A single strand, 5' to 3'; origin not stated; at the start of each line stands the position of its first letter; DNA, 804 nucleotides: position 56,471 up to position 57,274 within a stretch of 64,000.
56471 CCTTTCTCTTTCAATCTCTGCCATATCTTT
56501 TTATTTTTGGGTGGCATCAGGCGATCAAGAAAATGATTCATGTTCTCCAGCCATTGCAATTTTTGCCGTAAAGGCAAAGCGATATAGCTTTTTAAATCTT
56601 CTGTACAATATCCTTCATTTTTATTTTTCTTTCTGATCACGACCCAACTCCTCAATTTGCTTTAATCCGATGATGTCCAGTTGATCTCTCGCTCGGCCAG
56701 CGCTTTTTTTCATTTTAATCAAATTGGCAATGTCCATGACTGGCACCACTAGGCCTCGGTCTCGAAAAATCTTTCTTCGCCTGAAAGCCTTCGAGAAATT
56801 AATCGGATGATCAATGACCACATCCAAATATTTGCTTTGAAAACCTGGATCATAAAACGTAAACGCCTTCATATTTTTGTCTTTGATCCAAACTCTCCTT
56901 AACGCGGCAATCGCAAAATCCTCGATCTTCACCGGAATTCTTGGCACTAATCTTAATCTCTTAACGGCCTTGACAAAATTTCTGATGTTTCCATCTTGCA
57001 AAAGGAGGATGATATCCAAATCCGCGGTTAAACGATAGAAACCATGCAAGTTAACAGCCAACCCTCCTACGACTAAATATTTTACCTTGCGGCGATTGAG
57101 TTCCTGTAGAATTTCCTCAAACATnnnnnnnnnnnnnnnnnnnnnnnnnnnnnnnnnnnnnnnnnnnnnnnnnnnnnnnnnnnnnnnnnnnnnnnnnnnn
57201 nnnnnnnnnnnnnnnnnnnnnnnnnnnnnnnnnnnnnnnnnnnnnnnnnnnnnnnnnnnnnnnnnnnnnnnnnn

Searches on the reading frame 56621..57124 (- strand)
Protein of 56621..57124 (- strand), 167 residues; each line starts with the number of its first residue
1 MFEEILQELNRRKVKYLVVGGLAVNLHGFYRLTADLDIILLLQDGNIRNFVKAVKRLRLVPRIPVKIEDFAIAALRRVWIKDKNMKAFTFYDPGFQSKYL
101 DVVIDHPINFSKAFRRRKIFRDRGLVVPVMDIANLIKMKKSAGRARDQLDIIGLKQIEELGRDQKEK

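Call 3: search_protein_families(library=pfam, proteins=[window:56621-57124:-], max_evalue=0.01)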
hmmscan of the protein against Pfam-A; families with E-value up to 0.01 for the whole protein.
window:56621-57124:- (167 aa): 1 family
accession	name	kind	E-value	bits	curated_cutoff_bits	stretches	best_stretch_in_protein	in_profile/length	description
PF19502.5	DUF6036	-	1.1e-06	28.9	23.6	1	4-153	9-117/164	Nucleotidyltransferase of unknown function (DUF6036)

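Call 4: search_protein_families(library=ncbifam, proteins=[window:56621-57124:-], max_evalue=0.01)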
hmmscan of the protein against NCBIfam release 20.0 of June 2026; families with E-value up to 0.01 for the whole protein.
window:56621-57124:- (167 aa): 0 families

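Call 5: search_protein_families(library=padloc, proteins=[window:56621-57124:-], max_evalue=0.1)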
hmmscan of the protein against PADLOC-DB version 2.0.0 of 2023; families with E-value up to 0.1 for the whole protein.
window:56621-57124:- (167 aa): 0 families

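Call 22: find_homologous_proteins(query=window:56621-57124:-)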
Query window:56621-57124:- (167 aa): 123 proteins with E <= 0.001 among 281 candidates; the best 120 are listed.
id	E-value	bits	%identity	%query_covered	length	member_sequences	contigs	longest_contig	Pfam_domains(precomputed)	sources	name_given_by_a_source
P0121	1.0e-101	355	100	100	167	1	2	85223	PF19502.6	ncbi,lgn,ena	-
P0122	2.5e-80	286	79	100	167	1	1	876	PF19502.6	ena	-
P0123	3.8e-68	246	66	99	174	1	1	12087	-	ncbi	-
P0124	4.2e-67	243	64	99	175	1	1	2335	-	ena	-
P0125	1.4e-66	241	69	100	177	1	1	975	PF19502.6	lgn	-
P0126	2.1e-66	241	66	99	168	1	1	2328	PF19502.6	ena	-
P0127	1.1e-65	238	64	99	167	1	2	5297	PF19502.6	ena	-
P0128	1.1e-65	238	66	98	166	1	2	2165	PF19502.6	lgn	-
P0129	1.6e-65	238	66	100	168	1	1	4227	PF19502.6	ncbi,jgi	jgi:hypothetical protein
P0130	7.8e-65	235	65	99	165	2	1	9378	PF19502.6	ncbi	-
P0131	6.5e-57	210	58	99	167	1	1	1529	PF19502.6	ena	-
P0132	2.4e-52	195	54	99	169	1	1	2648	PF19502.6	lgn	-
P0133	1.2e-51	193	51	99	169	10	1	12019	PF19502.6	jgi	-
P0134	4.1e-51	191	54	98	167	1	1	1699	-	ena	-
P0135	2.6e-50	188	50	98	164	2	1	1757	PF19502.6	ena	-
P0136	3.0e-50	188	52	98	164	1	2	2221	PF19502.6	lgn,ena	-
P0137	7.1e-50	187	50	98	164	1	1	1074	PF19502.6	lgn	-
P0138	1.1e-49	186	51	98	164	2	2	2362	PF19502.6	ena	-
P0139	4.8e-49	184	49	99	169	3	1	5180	PF19502.6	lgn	-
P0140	5.2e-49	184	52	92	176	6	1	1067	PF19502.6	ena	-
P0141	4.7e-48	181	54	95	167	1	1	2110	PF19502.6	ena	-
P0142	5.3e-48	181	56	95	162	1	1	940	PF19502.6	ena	-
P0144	4.3e-47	178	51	93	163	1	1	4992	PF19502.6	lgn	-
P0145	3.5e-41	159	48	95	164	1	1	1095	PF19502.6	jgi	jgi:hypothetical protein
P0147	1.4e-38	150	46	98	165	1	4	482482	-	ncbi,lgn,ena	-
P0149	1.3e-35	140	45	92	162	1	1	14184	PF19502.6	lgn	-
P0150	1.5e-35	140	45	93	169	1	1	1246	PF19502.6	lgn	-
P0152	1.4e-34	137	41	92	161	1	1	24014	PF19502.6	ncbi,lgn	ncbi:MAG: nucleotidyl transferase AbiEii/AbiGii toxin family protein [Elusimicrobiota bacterium]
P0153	4.4e-33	132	41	96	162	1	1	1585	PF08843.18,PF09970.16,PF19502.6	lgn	-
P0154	2.3e-32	130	41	97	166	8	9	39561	PF09970.16,PF19502.6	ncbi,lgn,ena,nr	ncbi:MAG TPA: hypothetical protein PL048_12465 [Leptospiraceae bacterium]|nr:hypothetical protein [L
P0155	2.9e-32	130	40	96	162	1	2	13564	PF19502.6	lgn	-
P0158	5.6e-32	129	42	95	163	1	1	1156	PF19502.6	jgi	jgi:hypothetical protein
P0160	1.3e-31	128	37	98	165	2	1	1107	PF19502.6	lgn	-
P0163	4.0e-31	126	41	93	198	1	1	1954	PF08843.18,PF10706.16,PF09970.16,PF19502.6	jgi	jgi:Nucleotidyl transferase AbiEii toxin, Type IV TA system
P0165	1.8e-30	124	41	93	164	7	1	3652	PF09970.16,PF19502.6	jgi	jgi:predicted nucleotidyltransferase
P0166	2.0e-30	124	36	98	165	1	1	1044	PF19502.6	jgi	jgi:hypothetical protein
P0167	3.9e-30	123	43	97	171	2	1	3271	PF19502.6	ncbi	-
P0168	4.3e-30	123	41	92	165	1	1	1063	PF19502.6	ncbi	-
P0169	6.3e-30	122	41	95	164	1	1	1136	PF10706.16,PF09970.16,PF19502.6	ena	-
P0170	8.1e-30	122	42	92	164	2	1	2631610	PF08843.18,PF09970.16,PF19502.6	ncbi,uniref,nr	ncbi:conserved hypothetical protein [uncultured Desulfobacterium sp.]|uniref:Uncharacterized protein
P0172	2.3e-29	120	42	95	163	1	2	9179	PF08843.18,PF09970.16,PF19502.6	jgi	jgi:predicted nucleotidyltransferase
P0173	2.9e-29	120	40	93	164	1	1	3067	PF09970.16,PF19502.6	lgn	-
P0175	4.3e-29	119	38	86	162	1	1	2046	PF08843.18,PF19502.6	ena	-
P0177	1.2e-28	118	40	98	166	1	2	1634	PF19502.6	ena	-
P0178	1.6e-28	118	39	95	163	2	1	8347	PF08843.18,PF19502.6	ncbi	-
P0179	4.0e-28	116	41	95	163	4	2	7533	PF08843.18,PF19502.6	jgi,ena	-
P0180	7.9e-28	115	40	95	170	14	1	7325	PF08843.18,PF09970.16,PF19502.6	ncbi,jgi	jgi:hypothetical protein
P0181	1.0e-27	115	39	97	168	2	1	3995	PF08843.18,PF19502.6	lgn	-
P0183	2.0e-27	114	41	95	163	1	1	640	PF08843.18,PF09970.16,PF19502.6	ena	-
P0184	2.2e-27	114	41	95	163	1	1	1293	PF08843.18,PF19502.6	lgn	-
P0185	2.2e-27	114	41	95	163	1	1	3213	PF08843.18,PF19502.6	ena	-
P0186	2.3e-27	114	41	95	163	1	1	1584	PF08843.18,PF09970.16,PF19502.6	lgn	-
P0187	3.1e-27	113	41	95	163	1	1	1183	PF08843.18,PF09970.16,PF19502.6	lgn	-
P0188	4.1e-27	113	41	95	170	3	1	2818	PF08843.18,PF19502.6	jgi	jgi:hypothetical protein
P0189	5.7e-27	112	41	95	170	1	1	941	PF08843.18,PF09970.16,PF19502.6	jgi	jgi:predicted nucleotidyltransferase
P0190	7.8e-27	112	41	95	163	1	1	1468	PF19502.6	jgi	-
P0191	8.0e-27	112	40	93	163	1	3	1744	PF08843.18,PF09970.16,PF19502.6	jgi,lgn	-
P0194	2.9e-26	110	41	95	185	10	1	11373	PF08843.18,PF19502.6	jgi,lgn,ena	-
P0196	3.9e-26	110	44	93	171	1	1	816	PF08843.18,PF19502.6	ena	-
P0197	9.6e-26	108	37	95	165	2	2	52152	PF08843.18,PF19502.6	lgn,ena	-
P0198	1.4e-25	108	39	95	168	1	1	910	PF08843.18,PF09970.16,PF19502.6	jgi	jgi:predicted nucleotidyltransferase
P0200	3.4e-25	107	37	95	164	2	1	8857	PF19502.6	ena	-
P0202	6.3e-25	106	36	96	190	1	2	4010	PF09970.16,PF19502.6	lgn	-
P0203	7.5e-25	106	39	93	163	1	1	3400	PF08843.18,PF09970.16,PF19502.6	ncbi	-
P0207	1.3e-24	105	38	88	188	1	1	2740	PF19502.6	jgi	jgi:predicted nucleotidyltransferase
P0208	2.0e-24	104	36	99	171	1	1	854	PF19502.6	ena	-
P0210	2.5e-24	104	35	95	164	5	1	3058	PF19502.6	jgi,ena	-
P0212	6.9e-24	102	35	96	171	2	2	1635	PF19502.6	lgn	-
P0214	1.3e-23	102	36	95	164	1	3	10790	PF19502.6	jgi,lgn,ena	-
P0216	3.3e-23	100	39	95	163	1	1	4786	PF08843.18,PF19502.6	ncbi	-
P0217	3.6e-23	100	35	98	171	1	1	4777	PF19502.6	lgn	-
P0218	3.9e-23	100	36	93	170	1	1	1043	PF19502.6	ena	-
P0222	1.1e-22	99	36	98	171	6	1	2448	PF19502.6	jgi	jgi:hypothetical protein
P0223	1.7e-22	98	34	98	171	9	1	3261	PF19502.6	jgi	jgi:hypothetical protein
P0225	2.3e-22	97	35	93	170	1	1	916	PF19502.6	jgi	jgi:hypothetical protein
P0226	4.9e-22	96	35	93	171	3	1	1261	PF19502.6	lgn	-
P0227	5.5e-22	96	36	99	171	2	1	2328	PF19502.6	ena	-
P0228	1.1e-21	95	35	93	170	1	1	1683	PF19502.6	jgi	jgi:hypothetical protein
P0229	1.3e-21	95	38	93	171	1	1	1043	PF08843.18,PF19502.6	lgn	-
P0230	1.4e-21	95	35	93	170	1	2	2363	PF19502.6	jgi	jgi:hypothetical protein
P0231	1.8e-21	95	33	98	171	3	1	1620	PF19502.6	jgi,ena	-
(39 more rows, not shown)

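Call 23: find_encoding_contigs(protein=P0121, flank=6000, max_places=6)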
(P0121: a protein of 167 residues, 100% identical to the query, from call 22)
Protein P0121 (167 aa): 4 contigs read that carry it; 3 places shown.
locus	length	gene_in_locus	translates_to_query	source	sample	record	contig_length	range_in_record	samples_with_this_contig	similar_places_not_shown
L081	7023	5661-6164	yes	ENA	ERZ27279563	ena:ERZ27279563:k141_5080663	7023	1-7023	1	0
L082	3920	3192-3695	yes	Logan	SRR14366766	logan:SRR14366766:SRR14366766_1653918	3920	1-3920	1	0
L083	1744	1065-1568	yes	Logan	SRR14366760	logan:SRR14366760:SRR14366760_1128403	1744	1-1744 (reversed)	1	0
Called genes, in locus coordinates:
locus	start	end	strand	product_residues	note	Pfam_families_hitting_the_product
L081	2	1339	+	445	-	?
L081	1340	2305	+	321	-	PF00365:PFK, PF01513:NAD_kinase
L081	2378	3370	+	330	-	PF07991:KARI_N, PF01450:KARI_C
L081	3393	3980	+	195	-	PF25753:SF0329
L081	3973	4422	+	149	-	PF01909:NTP_transf_2 (weak), PF18765:Polbeta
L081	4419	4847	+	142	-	PF01934:HepT-like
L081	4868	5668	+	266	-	PF08241:Methyltransf_11 (weak)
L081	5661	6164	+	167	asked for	PF19502:DUF6036 (weak)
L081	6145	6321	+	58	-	-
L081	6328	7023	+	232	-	?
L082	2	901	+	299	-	?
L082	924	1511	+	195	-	PF25753:SF0329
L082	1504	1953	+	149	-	PF01909:NTP_transf_2 (weak), PF18765:Polbeta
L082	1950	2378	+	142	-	PF01934:HepT-like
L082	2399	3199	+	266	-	PF08241:Methyltransf_11 (weak)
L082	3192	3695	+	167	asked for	PF19502:DUF6036 (weak)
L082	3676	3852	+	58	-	-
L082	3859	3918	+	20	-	?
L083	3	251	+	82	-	?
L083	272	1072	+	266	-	PF08241:Methyltransf_11 (weak)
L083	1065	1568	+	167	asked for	PF19502:DUF6036 (weak)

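Call 38: find_encoding_contigs(protein=P0123, flank=4000, max_places=3)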
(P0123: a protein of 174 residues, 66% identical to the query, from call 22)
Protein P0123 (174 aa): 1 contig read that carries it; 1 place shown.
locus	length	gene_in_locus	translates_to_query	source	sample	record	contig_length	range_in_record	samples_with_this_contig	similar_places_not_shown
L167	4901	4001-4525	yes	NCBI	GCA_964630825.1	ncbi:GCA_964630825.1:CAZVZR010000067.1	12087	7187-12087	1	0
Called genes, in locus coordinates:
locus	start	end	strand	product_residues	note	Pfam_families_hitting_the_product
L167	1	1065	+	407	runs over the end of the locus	PF00155:Aminotran_1_2 (weak), PF00266:Aminotran_5, PF01053:Cys_Met_Meta_PP (faint)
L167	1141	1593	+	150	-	PF01592:NifU_N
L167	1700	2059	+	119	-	PF05635:23S_rRNA_IVP, PF22296:bAvd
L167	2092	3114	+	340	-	PF04055:Radical_SAM, PF06463:Mob_synth_C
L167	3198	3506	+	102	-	PF01909:NTP_transf_2, PF18765:Polbeta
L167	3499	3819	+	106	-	PF01934:HepT-like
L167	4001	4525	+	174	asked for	-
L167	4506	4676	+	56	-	-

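Call 39: find_encoding_contigs(protein=P0130, flank=4000, max_places=3)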
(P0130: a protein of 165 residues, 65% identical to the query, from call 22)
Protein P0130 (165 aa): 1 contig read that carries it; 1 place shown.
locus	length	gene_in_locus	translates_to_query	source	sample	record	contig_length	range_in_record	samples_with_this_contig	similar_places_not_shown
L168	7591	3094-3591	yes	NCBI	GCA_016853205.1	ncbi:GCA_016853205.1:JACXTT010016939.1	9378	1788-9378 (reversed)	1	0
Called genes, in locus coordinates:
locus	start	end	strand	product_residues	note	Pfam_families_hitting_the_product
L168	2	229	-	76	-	?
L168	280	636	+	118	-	-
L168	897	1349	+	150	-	PF01668:SmpB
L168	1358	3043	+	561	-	PF13600:DUF4140, PF13598:DUF4139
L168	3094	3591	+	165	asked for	PF19502:DUF6036 (weak)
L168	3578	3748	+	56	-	-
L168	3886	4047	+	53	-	-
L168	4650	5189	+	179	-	PF04972:BON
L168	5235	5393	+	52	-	-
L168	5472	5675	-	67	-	-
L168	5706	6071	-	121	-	-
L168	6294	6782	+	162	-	-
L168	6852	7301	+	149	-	PF02805:Ada_Zn_binding (weak), PF27542:ArfC (faint), PF02805:Ada_Zn_binding (weak)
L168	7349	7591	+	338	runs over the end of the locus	PF01757:Acyl_transf_3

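Call 40: find_encoding_contigs(protein=P0147, flank=4000, max_places=4)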
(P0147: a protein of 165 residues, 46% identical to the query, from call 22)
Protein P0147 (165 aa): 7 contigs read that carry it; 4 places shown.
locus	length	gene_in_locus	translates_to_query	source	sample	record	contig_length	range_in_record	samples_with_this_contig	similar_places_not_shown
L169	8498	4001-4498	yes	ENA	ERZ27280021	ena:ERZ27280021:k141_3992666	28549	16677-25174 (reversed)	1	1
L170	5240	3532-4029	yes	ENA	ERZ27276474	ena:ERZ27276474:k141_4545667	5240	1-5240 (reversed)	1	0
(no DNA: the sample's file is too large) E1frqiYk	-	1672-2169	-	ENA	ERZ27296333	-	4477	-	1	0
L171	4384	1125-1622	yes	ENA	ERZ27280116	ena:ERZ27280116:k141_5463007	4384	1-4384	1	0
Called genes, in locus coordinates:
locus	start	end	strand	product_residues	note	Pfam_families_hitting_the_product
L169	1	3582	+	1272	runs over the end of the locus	-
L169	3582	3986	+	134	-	PF01878:EVE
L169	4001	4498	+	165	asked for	-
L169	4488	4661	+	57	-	-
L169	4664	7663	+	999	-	PF18083:PutA_N, PF01619:Pro_dh, PF00171:Aldedh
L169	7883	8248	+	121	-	PF13499:EF-hand_7 (faint)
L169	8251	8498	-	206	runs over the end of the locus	PF02661:Fic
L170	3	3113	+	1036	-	?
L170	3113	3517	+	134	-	PF01878:EVE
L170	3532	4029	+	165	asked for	-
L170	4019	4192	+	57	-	-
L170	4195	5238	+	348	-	?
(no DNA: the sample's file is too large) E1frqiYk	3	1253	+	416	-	?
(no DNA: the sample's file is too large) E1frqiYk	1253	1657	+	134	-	PF01878:EVE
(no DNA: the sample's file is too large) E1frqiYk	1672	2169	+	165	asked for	-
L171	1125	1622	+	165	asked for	-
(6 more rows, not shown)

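Call 50: search_solved_structures(query=A4, max_evalue=1, show_alignments=2)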
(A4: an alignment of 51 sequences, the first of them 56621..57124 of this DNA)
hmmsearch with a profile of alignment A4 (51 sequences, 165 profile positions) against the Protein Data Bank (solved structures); distinct sequences matched with E-value up to 1: 7.
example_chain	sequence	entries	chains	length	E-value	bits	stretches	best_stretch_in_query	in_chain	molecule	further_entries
8an4_A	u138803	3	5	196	3.6e-08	36.5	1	4-157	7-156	Bacterial toxin | Nucleotidyl transferase AbiEii/AbiGii toxin family protein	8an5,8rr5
5uvd_A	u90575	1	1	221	0.0029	20.5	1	7-50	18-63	Nucleotidyltransferase-like protein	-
4hx0_A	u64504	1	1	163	0.045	16.7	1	4-44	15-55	Putative nucleotidyltransferase TM1012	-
2fcl_A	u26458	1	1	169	0.051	16.5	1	4-44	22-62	hypothetical protein TM1012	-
2ewr_A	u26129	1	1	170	0.051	16.5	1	4-44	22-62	hypothetical protein TM1012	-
4fo1_A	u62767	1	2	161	0.17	14.8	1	7-65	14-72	Lincosamide resistance protein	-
4wh5_A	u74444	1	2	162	0.17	14.8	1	7-65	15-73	Lincosamide resistance protein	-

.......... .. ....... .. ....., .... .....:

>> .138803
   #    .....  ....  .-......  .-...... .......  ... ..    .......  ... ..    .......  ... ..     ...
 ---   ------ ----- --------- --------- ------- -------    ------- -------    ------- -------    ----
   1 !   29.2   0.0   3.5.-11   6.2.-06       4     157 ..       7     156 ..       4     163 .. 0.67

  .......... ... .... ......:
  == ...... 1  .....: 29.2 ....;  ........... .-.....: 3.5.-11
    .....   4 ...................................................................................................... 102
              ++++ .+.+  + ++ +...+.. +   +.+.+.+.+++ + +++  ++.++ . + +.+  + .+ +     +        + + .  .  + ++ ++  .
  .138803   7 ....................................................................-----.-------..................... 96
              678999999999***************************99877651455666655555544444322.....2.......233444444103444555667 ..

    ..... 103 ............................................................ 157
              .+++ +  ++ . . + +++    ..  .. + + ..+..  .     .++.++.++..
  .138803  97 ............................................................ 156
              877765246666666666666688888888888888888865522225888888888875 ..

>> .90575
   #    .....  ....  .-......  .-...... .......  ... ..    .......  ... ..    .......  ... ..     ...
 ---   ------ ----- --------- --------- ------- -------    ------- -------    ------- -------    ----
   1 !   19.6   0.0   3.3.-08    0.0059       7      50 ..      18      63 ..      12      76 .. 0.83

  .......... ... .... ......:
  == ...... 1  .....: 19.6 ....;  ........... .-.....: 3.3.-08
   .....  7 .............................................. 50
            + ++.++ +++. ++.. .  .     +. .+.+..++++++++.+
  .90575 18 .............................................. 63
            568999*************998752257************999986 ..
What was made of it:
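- Closest known: LnuA / ANT. Different: PDB sequence E=0.17 (call 50).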

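Call 55: predict_structure(alignment_id=A4)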
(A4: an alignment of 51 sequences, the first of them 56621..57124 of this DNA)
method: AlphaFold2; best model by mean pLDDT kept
length: 167 residues; sequences in the alignment: 51
mean_pLDDT: 92.6   pTM: 0.88
mean pLDDT of the five models: 92.6, 92.4, 91.8, 91.6, 91.0
residues with pLDDT >= 90: 131; 70-90: 33; 50-70: 3; < 50: 0
segments of 3 or more residues with pLDDT < 50: none
pLDDT, mean of each block of 10 residues (from residue 1): 93 98 95 93 95 95 91 90 91 82 95 98 95 97 90 95 77
secondary structure, 60 per line:
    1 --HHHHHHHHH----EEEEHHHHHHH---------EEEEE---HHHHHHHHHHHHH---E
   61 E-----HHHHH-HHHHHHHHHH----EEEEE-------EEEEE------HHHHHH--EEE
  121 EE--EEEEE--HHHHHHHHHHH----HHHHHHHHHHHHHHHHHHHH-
elements in order: H3-11 E16-19 H20-26 E36-40 H44-56 H67-71 H73-82 E87-91 E99-103 H110-115 E118-122 E125-129 H132-142 H147-166

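Call 59: fold_search(model_id=the predicted structure, library=pdb)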
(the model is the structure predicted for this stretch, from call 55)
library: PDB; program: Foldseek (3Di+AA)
matches with E <= 10: 288; with E <= 0.001: 8
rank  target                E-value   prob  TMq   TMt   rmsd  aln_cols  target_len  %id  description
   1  8an5_B                4.0e-06  1.00  0.69  0.63   3.6       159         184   21  MenAT1 toxin-antitoxin complex (rv0078a-rv0078b) from Mycobacterium tuberculosis H37Rv (released 2023-08-02)
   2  8an4_B                4.6e-06  1.00  0.68  0.61   3.9       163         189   20  MenT1 toxin (rv0078a) from Mycobacterium tuberculosis H37Rv (released 2023-08-02)
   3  8an5_A                8.3e-06  1.00  0.69  0.60   3.8       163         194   20  MenAT1 toxin-antitoxin complex (rv0078a-rv0078b) from Mycobacterium tuberculosis H37Rv (released 2023-08-02)
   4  8an4_A                8.0e-05  1.00  0.68  0.59   4.0       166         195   20  MenT1 toxin (rv0078a) from Mycobacterium tuberculosis H37Rv (released 2023-08-02)
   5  8rr5                  9.6e-05  1.00  0.65  0.62   3.6       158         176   20  MenT1 toxin (rv0078a) from Mycobacterium tuberculosis H37Rv, phosphorylated at T39 (released 2024-09-11)
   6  4fo1_A                1.2e-04  1.00  0.58  0.61   5.1       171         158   14  Crystal structure of lincosamide antibiotic adenylyltransferase LnuA, apo (released 2012-07-04)
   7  2ewr                  1.6e-04  1.00  0.59  0.63   3.6       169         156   13  Crystal structure of a putative nucleotidyltransferase (tm1012) from Thermotoga maritima at 1.60 A resolution (released 2005-12-06)
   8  2fcl                  4.6e-04  1.00  0.59  0.62   3.6       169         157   13  Crystal structure of a putative nucleotidyltransferase (tm1012) from Thermotoga maritima at 1.35 A resolution (released 2006-03-14)
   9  5uvd                  1.4e-03  1.00  0.51  0.41   5.8       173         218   17  Crystal structure of an antigenic nucleotidyltransferase-like protein from Paracoccidioides brasiliensis (released 2018-01-31)
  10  4hx0                  1.9e-03  1.00  0.55  0.57  10.9       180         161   14  Crystal structure of a putative nucleotidyltransferase (TM1012) from Thermotoga maritima at 1.87 A resolution (released 2013-09-11)
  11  5cfu                  3.1e-03  1.00  0.50  0.49   5.6       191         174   12  Crystal Structure of ANT(2")-Ia in complex with adenylyl-2"-tobramycin (released 2016-07-20)
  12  5cfs                  3.3e-03  1.00  0.52  0.50   6.2       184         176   13  Crystal Structure of ANT(2")-Ia in complex with AMPCPP and tobramycin (released 2016-03-16)
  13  4wqk                  4.7e-03  1.00  0.57  0.55   4.7       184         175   12  Crystal structure of aminoglycoside nucleotidylyltransferase ANT(2")-Ia, apo form (released 2014-11-12)
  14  2q0e_B                4.7e-03  0.98  0.31  0.19   5.3       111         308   12  Terminal uridylyl transferase 4 from Trypanosoma brucei with bound GTP (released 2007-08-28)
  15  5kqj_MODEL_1_A        7.1e-03  0.99  0.50  0.46   7.3       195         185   11  Solution Structure of Antibiotic-Resistance Factor ANT(2'')-Ia Reveals Substrate-Regulated Conformation Dynami (released 2017-07-12)
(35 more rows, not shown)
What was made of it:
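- On MenT/AbiEii (DUF1814) NTase toxin family: The model has pLDDT 92.6 (calls 55, 59).
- Closest known: MenAT1. Same: A short single-domain NTase with the best sequence and fold match (calls 50, 59).
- Closest known: LnuA / ANT. Same: Minimal Pol-beta-type NTase fold of similar size (TM 0.50-0.58, call 59).
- The profile hits MenT1 at E=3.6e-8 (call 50), and the best Foldseek TM-score is 0.69 to MenT1 (call 59). Foldseek finds LnuA (TM 0.58) and ANT(2'')-Ia (TM about 0.5-0.57) (call 59). MenT1 is the better match by sequence (E=3.6e-8, against 0.17 for LnuA; call 50) and by structure (TM 0.69; call 59).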
